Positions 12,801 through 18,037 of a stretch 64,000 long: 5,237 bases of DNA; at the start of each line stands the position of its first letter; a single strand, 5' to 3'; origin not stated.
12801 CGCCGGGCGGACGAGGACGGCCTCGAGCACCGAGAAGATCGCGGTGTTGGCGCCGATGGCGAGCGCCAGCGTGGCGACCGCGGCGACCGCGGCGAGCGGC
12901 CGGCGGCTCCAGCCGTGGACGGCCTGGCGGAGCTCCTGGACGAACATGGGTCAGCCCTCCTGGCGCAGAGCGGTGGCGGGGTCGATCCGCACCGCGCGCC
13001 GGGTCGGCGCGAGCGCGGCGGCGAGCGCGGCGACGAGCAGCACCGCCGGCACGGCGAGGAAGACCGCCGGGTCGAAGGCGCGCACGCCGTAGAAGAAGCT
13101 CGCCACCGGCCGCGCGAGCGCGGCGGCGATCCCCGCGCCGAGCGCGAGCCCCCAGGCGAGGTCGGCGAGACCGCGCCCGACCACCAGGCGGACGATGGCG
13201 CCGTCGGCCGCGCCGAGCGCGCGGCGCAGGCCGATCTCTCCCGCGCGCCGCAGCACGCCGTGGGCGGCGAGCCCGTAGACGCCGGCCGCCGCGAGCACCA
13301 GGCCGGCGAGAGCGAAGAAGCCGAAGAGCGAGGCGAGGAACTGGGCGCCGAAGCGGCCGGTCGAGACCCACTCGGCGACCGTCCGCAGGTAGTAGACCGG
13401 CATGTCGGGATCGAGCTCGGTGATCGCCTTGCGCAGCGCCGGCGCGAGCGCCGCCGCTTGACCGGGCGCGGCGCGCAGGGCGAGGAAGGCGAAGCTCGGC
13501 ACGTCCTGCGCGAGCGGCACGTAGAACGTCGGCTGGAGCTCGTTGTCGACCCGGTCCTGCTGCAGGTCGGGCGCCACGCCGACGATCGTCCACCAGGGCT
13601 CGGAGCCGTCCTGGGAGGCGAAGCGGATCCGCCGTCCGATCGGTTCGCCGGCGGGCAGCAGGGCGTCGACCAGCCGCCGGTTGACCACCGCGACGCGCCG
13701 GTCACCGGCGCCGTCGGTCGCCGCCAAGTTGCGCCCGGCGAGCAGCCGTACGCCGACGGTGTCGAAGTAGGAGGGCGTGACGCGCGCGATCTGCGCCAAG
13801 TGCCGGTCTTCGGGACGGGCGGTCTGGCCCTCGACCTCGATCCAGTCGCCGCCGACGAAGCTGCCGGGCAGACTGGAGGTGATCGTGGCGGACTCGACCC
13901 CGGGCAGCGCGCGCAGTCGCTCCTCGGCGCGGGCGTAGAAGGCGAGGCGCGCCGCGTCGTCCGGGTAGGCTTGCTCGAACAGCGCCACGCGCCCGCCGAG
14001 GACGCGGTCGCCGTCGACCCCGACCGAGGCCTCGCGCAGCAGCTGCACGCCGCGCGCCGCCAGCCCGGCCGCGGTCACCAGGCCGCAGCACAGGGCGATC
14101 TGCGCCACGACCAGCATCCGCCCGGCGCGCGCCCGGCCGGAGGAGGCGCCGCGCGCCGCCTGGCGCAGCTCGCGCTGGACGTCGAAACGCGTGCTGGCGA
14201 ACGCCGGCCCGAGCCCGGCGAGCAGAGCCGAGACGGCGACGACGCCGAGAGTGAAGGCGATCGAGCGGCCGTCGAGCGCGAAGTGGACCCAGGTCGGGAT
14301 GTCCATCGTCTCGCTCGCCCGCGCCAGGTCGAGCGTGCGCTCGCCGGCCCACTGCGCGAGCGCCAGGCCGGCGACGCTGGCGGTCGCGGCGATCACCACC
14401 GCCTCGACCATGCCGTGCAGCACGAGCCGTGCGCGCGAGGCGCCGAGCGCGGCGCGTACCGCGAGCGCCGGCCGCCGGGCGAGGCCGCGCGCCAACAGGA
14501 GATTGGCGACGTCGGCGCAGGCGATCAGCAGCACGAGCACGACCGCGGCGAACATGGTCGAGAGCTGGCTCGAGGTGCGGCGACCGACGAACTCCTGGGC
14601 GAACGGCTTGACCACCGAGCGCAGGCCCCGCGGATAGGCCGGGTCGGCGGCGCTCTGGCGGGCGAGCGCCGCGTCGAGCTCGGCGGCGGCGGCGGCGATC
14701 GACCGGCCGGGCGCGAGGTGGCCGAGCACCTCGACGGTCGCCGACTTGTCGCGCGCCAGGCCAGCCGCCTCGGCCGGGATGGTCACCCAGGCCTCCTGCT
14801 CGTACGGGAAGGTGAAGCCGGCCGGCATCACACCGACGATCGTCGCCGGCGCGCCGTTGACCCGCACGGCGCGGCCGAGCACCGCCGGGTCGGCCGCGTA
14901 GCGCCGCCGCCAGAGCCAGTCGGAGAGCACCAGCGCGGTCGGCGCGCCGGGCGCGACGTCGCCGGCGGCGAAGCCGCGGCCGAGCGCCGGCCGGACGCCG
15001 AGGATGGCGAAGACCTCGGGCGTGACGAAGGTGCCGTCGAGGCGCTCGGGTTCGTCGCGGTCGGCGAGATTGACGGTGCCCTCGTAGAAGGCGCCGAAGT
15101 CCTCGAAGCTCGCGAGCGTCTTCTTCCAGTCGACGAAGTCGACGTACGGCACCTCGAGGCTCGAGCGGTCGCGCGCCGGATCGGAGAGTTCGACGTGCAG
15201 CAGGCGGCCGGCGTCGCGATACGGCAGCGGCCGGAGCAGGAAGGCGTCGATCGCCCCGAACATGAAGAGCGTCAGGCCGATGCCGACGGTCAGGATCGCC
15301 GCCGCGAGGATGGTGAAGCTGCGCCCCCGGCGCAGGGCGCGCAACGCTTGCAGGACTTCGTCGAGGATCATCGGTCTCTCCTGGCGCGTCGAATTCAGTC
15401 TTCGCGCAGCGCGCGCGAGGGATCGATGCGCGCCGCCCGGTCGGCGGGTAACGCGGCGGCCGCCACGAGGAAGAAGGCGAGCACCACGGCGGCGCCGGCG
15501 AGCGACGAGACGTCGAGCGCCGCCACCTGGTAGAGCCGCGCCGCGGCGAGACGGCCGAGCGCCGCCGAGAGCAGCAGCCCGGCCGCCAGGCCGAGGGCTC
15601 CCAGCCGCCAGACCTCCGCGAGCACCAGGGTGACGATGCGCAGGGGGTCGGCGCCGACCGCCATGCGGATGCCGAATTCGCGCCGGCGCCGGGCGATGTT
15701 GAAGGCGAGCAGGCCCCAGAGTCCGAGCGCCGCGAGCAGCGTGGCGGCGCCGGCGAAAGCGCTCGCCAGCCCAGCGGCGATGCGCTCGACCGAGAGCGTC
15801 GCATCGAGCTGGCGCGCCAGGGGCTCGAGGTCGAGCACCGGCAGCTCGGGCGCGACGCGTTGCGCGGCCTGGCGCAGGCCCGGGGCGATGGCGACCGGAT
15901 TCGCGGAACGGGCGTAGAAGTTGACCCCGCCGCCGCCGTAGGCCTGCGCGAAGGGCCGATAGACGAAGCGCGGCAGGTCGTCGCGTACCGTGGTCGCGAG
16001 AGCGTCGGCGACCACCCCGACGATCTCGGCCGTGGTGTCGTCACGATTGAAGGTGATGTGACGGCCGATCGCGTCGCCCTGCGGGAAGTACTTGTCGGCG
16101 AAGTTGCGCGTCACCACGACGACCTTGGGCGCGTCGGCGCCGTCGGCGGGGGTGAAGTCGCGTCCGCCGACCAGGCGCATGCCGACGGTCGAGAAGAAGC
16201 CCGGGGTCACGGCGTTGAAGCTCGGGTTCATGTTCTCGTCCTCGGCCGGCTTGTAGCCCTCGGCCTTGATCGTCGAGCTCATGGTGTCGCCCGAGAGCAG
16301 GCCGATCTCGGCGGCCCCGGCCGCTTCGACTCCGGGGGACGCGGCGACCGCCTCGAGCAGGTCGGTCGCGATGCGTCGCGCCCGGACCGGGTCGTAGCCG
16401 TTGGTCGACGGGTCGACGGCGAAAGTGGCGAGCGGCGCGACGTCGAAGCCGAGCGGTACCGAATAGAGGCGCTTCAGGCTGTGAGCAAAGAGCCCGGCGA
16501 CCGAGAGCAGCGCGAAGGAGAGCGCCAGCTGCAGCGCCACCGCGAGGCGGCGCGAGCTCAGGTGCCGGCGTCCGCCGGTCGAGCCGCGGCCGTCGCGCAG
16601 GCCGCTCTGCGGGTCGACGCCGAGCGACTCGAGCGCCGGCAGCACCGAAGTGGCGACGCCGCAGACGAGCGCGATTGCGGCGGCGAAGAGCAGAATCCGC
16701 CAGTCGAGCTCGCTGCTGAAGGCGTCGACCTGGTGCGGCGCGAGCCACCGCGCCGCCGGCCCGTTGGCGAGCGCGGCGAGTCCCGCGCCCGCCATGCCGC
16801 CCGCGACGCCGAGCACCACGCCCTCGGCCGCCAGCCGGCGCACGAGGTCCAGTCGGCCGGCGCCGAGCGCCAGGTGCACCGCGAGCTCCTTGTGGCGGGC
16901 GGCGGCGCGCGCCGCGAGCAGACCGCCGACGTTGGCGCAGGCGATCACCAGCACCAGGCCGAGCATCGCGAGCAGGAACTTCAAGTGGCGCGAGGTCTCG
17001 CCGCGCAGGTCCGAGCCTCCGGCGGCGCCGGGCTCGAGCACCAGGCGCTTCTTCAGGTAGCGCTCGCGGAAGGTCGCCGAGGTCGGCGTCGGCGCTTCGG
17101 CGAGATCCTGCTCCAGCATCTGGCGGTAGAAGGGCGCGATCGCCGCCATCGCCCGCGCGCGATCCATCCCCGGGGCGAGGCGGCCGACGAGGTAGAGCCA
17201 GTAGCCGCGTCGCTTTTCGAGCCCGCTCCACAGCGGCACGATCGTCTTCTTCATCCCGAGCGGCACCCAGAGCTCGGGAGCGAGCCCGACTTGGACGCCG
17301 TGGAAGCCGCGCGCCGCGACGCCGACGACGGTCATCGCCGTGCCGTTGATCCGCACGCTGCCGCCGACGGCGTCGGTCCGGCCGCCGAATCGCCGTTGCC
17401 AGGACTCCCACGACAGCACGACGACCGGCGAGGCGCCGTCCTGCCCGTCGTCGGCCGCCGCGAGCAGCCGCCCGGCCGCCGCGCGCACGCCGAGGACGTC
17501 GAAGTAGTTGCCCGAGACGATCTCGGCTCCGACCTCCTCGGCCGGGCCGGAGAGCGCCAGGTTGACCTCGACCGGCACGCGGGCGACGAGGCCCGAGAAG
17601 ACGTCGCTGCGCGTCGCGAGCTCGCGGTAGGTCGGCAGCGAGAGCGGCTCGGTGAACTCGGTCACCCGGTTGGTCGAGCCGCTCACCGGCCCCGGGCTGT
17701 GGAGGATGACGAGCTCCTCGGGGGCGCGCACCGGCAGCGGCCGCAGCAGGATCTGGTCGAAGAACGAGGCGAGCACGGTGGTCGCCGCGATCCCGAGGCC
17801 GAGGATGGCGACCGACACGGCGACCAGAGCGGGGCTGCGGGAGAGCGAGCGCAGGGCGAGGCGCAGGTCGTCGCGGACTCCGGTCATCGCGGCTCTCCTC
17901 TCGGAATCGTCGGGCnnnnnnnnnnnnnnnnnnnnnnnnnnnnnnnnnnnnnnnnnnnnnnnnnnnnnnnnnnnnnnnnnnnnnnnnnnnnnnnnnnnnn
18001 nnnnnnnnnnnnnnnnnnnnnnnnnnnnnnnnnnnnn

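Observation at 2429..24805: Super-operon: one MacA-like adaptor, two MacB-type ATPases and eight tandem ADOP permease paralogs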

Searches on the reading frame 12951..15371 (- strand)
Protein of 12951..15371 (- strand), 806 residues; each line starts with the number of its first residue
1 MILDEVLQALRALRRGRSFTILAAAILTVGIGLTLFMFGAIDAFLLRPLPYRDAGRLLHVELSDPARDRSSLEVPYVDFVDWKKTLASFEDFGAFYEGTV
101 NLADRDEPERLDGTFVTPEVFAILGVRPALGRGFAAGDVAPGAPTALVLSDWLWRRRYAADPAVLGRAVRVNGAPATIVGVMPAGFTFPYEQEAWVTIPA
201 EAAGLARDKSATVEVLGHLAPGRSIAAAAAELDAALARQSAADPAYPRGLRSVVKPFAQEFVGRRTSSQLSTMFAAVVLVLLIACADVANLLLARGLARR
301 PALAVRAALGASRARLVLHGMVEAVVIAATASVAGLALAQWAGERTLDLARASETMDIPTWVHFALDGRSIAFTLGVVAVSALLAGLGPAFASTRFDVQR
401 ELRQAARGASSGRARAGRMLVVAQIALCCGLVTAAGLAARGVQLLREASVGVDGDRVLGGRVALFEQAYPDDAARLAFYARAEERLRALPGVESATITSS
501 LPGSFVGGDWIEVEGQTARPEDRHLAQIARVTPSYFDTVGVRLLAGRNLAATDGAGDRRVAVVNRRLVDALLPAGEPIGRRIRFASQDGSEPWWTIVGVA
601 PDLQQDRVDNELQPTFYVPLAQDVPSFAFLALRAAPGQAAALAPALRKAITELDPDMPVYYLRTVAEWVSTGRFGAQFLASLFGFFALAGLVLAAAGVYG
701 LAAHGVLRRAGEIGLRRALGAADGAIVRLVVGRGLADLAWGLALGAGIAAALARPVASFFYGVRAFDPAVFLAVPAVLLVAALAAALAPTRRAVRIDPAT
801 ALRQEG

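Call 6: search_protein_families(library=ncbifam, proteins=[window:12951-15371:-], max_evalue=0.00001)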
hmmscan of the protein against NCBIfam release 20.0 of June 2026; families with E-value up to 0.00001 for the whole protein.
window:12951-15371:- (806 aa): 2 families
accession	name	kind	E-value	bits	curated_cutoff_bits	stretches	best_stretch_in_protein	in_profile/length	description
TIGR03434.1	ADOP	subfamily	5.4e-225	749.1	622.3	1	4-805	3-803/803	ADOP family duplicated permease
NF007826.0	PRK10535.1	equivalog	3.3e-07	28.9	966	0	116-342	372-594/648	macrolide ABC transporter ATP-binding protein/permease MacB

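Call 7: search_protein_families(library=pfam, proteins=[window:12951-15371:-], max_evalue=0.001)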
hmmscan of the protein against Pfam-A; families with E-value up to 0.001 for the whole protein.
window:12951-15371:- (806 aa): 2 families
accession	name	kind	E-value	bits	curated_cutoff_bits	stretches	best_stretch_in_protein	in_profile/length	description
PF12704.14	MacB_PCD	-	8.2e-38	131.2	27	2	20-234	1-206/207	MacB-like periplasmic core domain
PF02687.27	FtsX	-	1.7e-17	64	25.5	2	685-798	2-120/120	FtsX-like permease C-terminal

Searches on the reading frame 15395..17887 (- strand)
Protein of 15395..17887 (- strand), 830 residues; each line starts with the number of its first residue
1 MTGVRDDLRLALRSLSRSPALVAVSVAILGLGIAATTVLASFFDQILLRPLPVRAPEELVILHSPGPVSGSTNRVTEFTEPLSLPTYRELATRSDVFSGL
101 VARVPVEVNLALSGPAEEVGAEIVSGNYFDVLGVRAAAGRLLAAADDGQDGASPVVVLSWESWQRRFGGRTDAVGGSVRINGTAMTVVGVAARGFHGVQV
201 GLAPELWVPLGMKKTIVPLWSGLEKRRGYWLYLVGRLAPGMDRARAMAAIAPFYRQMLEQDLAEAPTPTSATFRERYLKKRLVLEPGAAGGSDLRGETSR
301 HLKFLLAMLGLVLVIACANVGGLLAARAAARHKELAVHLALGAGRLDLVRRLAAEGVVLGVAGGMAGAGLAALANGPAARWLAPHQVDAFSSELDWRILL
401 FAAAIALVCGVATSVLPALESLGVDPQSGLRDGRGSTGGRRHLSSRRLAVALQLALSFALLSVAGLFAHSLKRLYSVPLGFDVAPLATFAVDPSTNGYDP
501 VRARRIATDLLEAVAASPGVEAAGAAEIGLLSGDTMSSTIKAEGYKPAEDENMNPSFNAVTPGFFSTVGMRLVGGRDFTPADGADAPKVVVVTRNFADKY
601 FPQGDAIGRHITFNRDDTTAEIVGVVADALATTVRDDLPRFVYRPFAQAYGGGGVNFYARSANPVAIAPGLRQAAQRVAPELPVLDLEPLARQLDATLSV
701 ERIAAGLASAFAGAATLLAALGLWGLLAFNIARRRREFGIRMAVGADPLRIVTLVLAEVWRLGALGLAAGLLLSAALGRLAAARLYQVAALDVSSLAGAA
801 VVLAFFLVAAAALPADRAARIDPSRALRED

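Call 6: search_protein_families(library=ncbifam, proteins=[window:15395-17887:-], max_evalue=0.00001)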
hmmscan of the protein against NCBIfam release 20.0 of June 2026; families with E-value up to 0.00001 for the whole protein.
window:15395-17887:- (830 aa): 2 families
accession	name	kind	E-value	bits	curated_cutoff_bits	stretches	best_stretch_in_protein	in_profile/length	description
TIGR03434.1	ADOP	subfamily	7e-224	745.4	622.3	1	5-830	2-803/803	ADOP family duplicated permease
NF007826.0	PRK10535.1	equivalog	5.4e-16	58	966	0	718-828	535-646/648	macrolide ABC transporter ATP-binding protein/permease MacB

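Call 7: search_protein_families(library=pfam, proteins=[window:15395-17887:-], max_evalue=0.001)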
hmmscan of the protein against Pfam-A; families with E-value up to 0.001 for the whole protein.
window:15395-17887:- (830 aa): 2 families
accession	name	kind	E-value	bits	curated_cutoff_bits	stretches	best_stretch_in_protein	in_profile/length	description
PF12704.14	MacB_PCD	-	3.5e-31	109.5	27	2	23-251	2-205/207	MacB-like periplasmic core domain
PF02687.27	FtsX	-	1.9e-19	70.3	25.5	2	710-823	2-120/120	FtsX-like permease C-terminal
